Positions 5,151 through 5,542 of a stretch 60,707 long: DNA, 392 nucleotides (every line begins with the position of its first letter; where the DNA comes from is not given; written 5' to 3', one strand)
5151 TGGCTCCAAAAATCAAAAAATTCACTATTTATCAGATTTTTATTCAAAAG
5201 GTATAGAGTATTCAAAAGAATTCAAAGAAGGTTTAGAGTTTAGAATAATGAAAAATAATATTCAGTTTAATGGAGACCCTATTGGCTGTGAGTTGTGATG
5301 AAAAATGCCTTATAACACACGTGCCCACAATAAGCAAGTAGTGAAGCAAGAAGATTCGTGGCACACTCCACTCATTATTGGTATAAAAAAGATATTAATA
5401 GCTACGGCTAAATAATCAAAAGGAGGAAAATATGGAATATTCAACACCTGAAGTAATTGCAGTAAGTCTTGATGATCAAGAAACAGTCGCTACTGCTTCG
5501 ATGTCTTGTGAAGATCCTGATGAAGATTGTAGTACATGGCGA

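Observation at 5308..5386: Recurrent 60-80 nt structured intergenic element (copies at 5308-5386, 7119-7183, 11257-11337, 56266-56332; degenerate copy at 10103-10160)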

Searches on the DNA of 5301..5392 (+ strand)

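Call 25: build_rna_model(alignment_id=A2, structure=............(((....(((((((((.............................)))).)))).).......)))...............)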
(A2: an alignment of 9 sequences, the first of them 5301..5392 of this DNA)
Model R1 built from alignment A2 (9 sequences, 93 columns); structure: as given.
model positions 92; base pairs 12; branch points 0; effective number of sequences 4.61; information 0.62 bits per position. Calibrated on 0.2 Mb of random sequence (short: E-values are rough).
structure used (alignment columns):
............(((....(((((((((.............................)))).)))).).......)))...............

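Call 26: search_with_rna_model(model_id=R1, sources=[window, L001, L003, L007, L008, L010], max_evalue=10, filters=off)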
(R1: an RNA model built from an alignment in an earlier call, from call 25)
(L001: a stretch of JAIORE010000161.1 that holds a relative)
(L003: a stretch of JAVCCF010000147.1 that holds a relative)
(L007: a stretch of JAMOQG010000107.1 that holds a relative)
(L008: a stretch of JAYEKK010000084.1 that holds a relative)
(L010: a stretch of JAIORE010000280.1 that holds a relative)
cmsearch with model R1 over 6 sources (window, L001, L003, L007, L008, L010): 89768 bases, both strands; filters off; matches with E-value up to 10: 25.
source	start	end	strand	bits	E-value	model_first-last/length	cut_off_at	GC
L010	3028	3119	-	91.6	1.9e-21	1-92/92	no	0.4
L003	460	551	+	89.7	6.2e-21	1-92/92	no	0.43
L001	1501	1592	-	89.3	8.1e-21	1-92/92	no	0.41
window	5301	5392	+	80.8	1.6e-18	1-92/92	no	0.38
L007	820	899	+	76.4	2.4e-17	1-92/92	no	0.46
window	56262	56338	+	64.9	2.9e-14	1-92/92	no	0.44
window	11255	11342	+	64.2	4.7e-14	1-92/92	no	0.43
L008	102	182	-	63.9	5.6e-14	1-92/92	no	0.43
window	7115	7187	+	46.9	2.2e-09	1-92/92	no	0.48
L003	6460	6552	+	41.9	4.8e-08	1-92/92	no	0.41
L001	36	125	-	26.2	0.0008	1-92/92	no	0.44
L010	1693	1783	-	15.6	0.58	1-92/92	no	0.3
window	29606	29642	-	13.9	1.6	1-92/92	no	0.19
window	40216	40278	+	13.6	1.9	1-92/92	no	0.32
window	17912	17947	+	13.3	2.5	1-92/92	no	0.11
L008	1719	1793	-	11.8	6.1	1-92/92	no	0.32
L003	6806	6841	-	11.6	6.8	1-92/92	no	0.19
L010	1326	1368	-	11.5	7.5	1-92/92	no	0.28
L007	277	319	-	11.4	7.9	1-92/92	no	0.26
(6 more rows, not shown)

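Call 30: search_with_rna_model(model_id=R1, sources=[L011, L012, L013, L014, L015, L016, L017, L018, L019, L020, L021], max_evalue=1, filters=off)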
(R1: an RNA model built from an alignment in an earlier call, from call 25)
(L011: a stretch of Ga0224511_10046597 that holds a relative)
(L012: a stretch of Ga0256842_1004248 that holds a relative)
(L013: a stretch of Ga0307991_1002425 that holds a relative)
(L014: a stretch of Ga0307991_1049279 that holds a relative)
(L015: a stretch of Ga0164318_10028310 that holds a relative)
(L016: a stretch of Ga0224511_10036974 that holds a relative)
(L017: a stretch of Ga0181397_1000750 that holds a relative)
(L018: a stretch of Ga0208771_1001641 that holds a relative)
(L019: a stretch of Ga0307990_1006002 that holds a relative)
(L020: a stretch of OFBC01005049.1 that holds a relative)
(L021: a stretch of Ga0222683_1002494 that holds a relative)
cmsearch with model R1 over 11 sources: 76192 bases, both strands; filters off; matches with E-value up to 1: 16.
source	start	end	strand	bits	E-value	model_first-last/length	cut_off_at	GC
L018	473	564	+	89.7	5.2e-21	1-92/92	no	0.43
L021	1893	1984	+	89.7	5.2e-21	1-92/92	no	0.43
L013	6696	6787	-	88.5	1.1e-20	1-92/92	no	0.43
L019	2819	2910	-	88.5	1.1e-20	1-92/92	no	0.43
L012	8820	8899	+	76.4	2e-17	1-92/92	no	0.46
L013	11080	11171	-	67.4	5.5e-15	1-92/92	no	0.38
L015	5242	5320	+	50.8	1.7e-10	1-92/92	no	0.51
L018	11438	11529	+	49.7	3.1e-10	1-92/92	no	0.48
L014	490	581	-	45.2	5.3e-09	1-92/92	no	0.45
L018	10507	10597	+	44.4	8.5e-09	1-92/92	no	0.45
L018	6473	6565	+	41.9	4.1e-08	1-92/92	no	0.41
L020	1058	1119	-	37.3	7.2e-07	13-87/92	no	0.52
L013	244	322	-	17.1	0.2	1-92/92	no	0.41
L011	1380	1466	-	16.4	0.3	1-92/92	no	0.36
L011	46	105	+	15.2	0.64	1-92/92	no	0.28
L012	3638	3687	+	14.9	0.75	1-92/92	no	0.24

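Call 47: search_with_rna_model(model_id=R1, sources=[L022, L023, L024, L025, L026, L027], max_evalue=1, filters=off)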
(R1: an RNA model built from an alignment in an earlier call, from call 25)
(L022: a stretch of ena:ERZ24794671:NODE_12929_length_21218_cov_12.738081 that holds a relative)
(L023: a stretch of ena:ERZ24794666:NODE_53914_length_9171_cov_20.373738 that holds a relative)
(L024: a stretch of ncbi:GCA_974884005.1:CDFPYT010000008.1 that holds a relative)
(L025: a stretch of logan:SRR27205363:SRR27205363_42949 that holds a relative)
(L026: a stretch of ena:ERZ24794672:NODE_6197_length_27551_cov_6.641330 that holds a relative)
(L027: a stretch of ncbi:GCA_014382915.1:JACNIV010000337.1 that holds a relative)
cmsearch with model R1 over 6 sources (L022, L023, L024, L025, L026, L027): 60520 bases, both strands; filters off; matches with E-value up to 1: 1.
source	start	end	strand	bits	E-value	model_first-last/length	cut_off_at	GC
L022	5479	5517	-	14.8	0.65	1-92/92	no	0.26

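Call 55: search_with_rna_model(model_id=R1, sources=[L028, L029, L030, L031, L032, L033, L034, L035, L036], max_evalue=5, filters=default)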
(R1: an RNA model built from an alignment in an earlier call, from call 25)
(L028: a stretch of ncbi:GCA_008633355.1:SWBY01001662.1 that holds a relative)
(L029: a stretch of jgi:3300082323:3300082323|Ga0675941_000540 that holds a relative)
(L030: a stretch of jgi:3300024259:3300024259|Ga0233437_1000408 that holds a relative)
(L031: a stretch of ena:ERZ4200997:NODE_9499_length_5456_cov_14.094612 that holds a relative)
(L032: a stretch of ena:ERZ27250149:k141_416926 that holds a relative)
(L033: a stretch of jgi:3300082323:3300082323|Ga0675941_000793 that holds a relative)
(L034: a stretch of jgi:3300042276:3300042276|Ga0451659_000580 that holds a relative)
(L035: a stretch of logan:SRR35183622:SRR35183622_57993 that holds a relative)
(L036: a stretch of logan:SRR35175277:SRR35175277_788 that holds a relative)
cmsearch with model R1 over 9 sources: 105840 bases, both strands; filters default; matches with E-value up to 5: 5.
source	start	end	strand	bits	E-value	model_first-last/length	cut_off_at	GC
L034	12510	12599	+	47.6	1.6e-09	1-92/92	no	0.34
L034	11651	11796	+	35.6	2.8e-06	1-92/92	no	0.38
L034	17217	17308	+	35.3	3.3e-06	1-92/92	no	0.45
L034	19978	20123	+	34.2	6.5e-06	1-92/92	no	0.42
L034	17771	17917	+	20.5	0.032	1-92/92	no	0.37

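Call 59: search_with_rna_model(model_id=R1, sources=[window, L001, L003, L007, L008, L010, L013, L014, L015, L018, L020, L034, L028, L033, L031, L027, L026], max_evalue=0.05, make_alignment=true)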
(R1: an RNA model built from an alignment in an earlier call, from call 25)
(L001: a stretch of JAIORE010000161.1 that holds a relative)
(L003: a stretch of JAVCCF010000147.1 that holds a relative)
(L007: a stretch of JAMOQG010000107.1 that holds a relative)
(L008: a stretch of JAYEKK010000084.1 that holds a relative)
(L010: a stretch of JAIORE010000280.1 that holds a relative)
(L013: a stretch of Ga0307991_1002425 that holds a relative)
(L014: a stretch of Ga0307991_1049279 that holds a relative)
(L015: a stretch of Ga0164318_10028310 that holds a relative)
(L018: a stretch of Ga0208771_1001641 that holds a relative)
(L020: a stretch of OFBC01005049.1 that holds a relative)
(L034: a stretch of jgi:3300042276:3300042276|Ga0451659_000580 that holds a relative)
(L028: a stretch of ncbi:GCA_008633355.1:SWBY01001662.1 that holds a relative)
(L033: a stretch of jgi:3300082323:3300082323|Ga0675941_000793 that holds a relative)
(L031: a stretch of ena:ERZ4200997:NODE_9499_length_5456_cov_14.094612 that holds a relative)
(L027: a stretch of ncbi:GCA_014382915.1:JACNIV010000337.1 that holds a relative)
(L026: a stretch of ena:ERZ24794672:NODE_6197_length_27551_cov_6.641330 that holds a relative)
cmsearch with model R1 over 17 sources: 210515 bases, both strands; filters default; matches with E-value up to 0.05: 24.
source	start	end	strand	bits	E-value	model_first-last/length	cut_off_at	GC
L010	3028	3119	-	91.6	4.5e-21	1-92/92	no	0.4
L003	460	551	+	89.7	1.4e-20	1-92/92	no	0.43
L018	473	564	+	89.7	1.4e-20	1-92/92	no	0.43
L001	1501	1592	-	89.3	1.9e-20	1-92/92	no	0.41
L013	6696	6787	-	88.5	3.1e-20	1-92/92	no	0.43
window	5301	5392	+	80.8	3.7e-18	1-92/92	no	0.38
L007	820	899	+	76.4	5.6e-17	1-92/92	no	0.46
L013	11080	11171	-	67.4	1.5e-14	1-92/92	no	0.38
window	56262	56338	+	64.9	6.9e-14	1-92/92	no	0.44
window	11255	11342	+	64.2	1.1e-13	1-92/92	no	0.43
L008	102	182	-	63.9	1.3e-13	1-92/92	no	0.43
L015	5242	5320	+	50.8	4.6e-10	1-92/92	no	0.51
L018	11438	11529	+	49.8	8.5e-10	1-92/92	no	0.48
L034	12510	12599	+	47.6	3.1e-09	1-92/92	no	0.34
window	7115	7187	+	46.9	5.1e-09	1-92/92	no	0.48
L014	490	581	-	45.2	1.5e-08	1-92/92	no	0.45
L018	10507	10597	+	44.4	2.3e-08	1-92/92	no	0.45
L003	6460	6552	+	41.9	1.1e-07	1-92/92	no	0.41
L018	6473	6565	+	41.9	1.1e-07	1-92/92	no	0.41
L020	1053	1119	-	39.3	5.5e-07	13-92/92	5'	0.48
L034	11651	11796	+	35.6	5.6e-06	1-92/92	no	0.38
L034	17217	17308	+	35.3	6.6e-06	1-92/92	no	0.45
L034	19978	20123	+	34.2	1.3e-05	1-92/92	no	0.42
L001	36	125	-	26.2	0.0019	1-92/92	no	0.44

Alignment A3: 24 matches aligned to the model, 177 columns, each read 5' to 3' on its own strand. Consensus structure (alignment columns), stored with it:
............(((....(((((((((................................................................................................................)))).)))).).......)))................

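Call 84: search_with_rna_model(model_id=R1, sources=[L039, L040, L041, L042], max_evalue=1)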
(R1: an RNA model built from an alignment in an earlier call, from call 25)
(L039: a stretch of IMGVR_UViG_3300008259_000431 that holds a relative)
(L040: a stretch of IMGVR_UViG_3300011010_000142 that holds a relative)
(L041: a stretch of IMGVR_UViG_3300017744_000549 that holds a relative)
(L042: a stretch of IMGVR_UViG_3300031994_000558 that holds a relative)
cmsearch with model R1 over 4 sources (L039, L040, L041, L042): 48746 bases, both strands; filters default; matches with E-value up to 1: 0.
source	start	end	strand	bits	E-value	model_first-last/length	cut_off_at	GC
